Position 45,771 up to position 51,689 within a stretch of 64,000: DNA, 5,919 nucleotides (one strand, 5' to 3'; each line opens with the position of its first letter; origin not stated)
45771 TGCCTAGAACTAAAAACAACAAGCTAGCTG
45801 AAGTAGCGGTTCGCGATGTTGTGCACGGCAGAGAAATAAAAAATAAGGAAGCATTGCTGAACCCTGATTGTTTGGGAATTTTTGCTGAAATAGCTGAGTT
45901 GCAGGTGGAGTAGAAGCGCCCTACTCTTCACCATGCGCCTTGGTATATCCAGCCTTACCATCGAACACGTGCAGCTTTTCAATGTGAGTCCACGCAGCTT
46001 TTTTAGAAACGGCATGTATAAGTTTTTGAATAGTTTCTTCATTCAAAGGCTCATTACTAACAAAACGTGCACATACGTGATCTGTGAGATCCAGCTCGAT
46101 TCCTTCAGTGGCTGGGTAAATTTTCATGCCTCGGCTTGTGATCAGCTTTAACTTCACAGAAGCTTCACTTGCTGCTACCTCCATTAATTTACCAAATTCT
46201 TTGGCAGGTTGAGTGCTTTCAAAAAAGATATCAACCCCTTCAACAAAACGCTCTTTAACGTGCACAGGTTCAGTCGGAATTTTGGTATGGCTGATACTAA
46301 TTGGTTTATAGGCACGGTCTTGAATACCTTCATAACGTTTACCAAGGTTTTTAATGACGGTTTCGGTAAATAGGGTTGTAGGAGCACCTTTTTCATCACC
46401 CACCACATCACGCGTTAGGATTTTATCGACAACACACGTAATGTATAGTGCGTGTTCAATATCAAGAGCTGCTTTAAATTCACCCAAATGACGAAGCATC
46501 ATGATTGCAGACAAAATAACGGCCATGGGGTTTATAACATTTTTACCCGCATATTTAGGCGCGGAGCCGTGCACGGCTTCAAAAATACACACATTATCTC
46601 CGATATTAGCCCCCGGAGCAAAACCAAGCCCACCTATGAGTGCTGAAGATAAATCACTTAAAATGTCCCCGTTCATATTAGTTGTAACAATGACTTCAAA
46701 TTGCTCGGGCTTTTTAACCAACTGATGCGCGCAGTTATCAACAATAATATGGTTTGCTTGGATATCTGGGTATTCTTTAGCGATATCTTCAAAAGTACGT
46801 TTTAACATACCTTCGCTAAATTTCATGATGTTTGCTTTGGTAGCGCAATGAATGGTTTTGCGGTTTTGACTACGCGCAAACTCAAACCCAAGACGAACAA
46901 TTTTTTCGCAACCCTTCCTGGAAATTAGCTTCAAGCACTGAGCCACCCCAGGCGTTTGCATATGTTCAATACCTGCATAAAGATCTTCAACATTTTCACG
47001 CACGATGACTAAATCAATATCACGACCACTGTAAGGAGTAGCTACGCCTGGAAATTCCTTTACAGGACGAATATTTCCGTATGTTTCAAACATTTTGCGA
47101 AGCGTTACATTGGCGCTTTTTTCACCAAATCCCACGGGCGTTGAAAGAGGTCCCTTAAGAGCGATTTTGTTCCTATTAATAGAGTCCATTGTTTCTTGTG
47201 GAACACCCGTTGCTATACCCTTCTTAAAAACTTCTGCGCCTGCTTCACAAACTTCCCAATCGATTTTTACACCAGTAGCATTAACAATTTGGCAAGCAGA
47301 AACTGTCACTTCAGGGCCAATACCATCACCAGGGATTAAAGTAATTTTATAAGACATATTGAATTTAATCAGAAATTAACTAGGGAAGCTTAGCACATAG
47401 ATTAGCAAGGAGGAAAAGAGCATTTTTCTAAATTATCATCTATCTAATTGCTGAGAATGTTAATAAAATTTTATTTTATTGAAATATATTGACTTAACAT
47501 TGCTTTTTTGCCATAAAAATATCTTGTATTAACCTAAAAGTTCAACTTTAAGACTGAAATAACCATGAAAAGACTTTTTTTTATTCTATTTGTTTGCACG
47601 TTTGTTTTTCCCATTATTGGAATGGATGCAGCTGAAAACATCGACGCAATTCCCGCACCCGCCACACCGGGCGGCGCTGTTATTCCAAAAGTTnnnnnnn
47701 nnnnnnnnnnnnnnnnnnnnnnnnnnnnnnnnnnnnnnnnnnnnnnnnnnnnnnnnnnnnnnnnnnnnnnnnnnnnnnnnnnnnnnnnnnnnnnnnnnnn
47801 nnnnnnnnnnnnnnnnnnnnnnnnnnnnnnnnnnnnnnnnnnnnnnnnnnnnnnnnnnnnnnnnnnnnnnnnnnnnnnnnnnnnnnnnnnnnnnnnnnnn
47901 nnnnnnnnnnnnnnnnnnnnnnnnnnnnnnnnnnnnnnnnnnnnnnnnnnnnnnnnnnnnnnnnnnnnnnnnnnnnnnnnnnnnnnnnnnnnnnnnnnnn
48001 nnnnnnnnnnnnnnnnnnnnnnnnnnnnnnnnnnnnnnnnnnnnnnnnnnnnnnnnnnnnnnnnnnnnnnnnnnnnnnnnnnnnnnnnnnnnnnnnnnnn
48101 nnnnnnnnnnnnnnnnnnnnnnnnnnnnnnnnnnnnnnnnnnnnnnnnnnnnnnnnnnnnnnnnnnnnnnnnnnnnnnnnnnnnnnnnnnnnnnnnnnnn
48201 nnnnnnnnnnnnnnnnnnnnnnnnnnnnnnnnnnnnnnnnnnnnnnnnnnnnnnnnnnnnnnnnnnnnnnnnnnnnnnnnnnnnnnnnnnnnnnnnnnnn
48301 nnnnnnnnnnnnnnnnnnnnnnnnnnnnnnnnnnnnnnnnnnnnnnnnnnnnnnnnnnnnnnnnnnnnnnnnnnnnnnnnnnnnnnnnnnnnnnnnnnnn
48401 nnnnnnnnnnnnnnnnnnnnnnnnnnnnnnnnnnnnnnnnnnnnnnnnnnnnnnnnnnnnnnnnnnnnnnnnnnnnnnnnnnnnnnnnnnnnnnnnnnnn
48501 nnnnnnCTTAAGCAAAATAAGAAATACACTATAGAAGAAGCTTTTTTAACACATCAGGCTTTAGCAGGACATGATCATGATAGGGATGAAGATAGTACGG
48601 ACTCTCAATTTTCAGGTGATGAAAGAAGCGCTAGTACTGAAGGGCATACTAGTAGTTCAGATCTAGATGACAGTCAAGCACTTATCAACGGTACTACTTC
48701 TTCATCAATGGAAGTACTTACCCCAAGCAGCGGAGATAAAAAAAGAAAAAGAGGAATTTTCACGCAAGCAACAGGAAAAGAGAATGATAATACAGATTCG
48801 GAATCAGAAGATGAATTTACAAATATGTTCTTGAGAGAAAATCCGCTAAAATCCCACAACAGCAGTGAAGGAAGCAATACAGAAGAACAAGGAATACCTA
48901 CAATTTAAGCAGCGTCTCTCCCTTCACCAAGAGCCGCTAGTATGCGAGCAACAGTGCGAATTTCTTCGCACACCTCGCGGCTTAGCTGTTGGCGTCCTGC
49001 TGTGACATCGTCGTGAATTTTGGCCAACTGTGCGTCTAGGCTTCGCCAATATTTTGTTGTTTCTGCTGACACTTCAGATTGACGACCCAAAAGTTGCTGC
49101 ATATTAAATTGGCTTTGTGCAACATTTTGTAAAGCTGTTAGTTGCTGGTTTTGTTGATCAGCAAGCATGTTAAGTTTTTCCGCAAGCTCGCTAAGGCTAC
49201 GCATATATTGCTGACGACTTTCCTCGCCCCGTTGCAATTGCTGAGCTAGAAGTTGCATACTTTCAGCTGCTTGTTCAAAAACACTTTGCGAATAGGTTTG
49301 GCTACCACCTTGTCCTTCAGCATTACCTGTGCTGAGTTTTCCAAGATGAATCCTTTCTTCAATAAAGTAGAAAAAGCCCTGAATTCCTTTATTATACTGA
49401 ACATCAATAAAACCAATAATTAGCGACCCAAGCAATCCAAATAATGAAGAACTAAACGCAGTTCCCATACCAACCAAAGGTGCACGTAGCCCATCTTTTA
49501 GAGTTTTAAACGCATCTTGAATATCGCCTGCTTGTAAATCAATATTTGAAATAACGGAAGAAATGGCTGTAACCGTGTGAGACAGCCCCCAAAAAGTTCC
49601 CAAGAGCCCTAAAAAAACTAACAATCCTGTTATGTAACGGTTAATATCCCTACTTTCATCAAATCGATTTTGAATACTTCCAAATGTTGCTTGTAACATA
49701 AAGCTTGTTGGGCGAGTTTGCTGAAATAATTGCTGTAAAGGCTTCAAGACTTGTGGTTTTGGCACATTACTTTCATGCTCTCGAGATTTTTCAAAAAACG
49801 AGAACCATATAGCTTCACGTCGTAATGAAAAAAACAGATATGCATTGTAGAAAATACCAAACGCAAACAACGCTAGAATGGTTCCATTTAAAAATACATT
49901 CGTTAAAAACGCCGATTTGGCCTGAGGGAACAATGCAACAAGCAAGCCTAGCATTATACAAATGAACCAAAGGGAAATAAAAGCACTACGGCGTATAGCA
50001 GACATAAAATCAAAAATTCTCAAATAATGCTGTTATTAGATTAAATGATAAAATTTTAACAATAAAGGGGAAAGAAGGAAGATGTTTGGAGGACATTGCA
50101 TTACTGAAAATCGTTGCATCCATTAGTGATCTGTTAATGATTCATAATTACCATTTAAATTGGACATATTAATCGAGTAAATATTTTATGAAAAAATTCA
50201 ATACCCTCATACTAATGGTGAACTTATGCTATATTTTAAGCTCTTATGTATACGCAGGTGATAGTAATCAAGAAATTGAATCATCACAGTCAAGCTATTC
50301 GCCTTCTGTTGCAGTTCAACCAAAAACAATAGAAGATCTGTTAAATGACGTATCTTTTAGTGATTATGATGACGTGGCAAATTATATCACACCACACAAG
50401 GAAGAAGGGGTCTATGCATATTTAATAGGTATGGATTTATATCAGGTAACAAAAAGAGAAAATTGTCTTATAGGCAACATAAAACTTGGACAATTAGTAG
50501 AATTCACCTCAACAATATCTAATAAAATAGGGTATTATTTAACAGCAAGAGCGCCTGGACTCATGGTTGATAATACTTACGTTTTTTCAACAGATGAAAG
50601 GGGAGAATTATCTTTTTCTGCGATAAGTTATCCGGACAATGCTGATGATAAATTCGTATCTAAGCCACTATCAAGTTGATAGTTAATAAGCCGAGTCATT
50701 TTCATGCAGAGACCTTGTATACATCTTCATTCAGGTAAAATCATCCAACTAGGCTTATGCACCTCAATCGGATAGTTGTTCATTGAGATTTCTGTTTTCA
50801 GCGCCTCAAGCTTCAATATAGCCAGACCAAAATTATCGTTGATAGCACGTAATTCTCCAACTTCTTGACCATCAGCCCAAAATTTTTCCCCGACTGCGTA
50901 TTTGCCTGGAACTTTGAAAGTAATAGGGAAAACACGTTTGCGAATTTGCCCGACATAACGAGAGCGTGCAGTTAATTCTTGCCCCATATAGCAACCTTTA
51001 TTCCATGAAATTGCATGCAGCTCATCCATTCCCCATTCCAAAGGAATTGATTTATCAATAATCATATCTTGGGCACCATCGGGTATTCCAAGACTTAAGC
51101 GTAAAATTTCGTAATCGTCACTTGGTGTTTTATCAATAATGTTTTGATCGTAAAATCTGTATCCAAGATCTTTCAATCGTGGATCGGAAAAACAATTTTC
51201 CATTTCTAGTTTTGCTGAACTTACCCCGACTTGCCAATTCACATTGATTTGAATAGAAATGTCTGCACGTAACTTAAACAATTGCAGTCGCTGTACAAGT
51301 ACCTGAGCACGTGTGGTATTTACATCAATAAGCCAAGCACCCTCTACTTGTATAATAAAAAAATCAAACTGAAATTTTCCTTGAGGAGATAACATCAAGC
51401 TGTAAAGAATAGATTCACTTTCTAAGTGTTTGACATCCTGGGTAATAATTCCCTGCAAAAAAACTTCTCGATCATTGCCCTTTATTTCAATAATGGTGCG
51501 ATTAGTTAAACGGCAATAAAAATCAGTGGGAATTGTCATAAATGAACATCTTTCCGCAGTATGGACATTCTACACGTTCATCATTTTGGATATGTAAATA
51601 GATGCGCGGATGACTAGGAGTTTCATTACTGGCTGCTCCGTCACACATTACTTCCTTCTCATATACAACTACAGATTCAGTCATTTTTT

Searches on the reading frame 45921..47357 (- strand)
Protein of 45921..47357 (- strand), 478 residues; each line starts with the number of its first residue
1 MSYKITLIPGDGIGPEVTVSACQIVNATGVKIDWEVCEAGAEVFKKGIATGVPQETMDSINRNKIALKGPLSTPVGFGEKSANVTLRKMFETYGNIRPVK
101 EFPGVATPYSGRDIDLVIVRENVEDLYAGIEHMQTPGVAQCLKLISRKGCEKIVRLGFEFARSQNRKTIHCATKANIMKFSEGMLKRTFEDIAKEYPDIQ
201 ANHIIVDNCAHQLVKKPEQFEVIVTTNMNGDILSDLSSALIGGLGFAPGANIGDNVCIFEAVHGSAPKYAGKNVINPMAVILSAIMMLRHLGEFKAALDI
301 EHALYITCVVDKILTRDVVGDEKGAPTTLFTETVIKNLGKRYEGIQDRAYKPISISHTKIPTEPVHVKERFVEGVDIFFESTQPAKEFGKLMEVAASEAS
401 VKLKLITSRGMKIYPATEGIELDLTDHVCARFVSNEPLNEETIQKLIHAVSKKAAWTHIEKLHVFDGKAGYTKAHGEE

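Call 13: search_protein_families(library=pfam, proteins=[window:45921-47357:-], max_evalue=0.001)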
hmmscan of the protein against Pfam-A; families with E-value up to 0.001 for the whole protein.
window:45921-47357:- (478 aa): 2 families
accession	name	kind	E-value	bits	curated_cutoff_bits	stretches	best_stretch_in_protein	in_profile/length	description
PF00180.25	Iso_dh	-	3e-106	356.1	27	1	4-334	1-348/348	Isocitrate/isopropylmalate dehydrogenase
PF18324.6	Isocitrate_DH_C_bact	-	5.6e-20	71.9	25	1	372-477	3-110/110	Bacterial isocitrate dehydrogenase, C-terminal domain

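Call 21: find_encoding_contigs(protein=window:45921-47357:-, flank=3000, max_places=3)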
Protein window:45921-47357:- (478 aa): no gene with exactly this product is on record in the collection.

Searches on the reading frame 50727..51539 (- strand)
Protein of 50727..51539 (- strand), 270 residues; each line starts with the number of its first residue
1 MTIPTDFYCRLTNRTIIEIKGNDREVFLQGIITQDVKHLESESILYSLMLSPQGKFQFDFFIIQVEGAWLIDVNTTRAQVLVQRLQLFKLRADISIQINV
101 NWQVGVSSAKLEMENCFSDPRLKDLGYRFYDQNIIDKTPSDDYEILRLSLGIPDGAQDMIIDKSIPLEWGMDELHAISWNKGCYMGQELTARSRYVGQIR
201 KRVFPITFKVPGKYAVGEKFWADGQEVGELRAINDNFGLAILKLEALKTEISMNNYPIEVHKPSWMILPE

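Call 13: search_protein_families(library=pfam, proteins=[window:50727-51539:-], max_evalue=0.001)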
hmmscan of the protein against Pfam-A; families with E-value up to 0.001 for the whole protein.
window:50727-51539:- (270 aa): 2 families
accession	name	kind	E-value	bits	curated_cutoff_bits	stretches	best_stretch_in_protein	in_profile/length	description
PF25455.1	Beta-barrel_CAF17_C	-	5.3e-14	52.2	25.7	1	199-266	1-68/70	CAF17, C-terminal beta-barrel domain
PF01571.26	GCV_T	-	2.5e-08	33.9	25.6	1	14-86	48-121/255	Aminomethyltransferase folate-binding domain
